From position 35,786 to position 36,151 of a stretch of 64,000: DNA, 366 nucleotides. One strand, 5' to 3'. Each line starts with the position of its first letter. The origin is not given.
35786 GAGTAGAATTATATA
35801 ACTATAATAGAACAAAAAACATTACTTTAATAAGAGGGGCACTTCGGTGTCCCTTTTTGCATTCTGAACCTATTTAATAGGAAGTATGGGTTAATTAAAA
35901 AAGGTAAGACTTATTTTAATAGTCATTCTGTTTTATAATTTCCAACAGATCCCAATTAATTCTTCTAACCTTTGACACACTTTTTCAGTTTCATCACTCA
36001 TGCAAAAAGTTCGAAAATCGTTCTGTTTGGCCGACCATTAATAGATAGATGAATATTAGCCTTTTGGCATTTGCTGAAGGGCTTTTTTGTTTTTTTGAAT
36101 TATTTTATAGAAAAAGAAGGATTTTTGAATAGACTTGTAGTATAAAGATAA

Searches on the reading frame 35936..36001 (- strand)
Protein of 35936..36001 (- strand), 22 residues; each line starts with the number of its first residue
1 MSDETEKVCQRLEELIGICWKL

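Call 65: search_protein_families(library=pfam, proteins=[window:35936-36001:-], max_evalue=10)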
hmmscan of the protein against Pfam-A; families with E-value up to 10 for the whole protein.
seq(22 aa): 0 families

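Call 66: search_protein_families(library=ncbifam, proteins=[window:35936-36001:-], max_evalue=10)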
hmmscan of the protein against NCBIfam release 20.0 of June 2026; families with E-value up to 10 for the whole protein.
seq(22 aa): 0 families
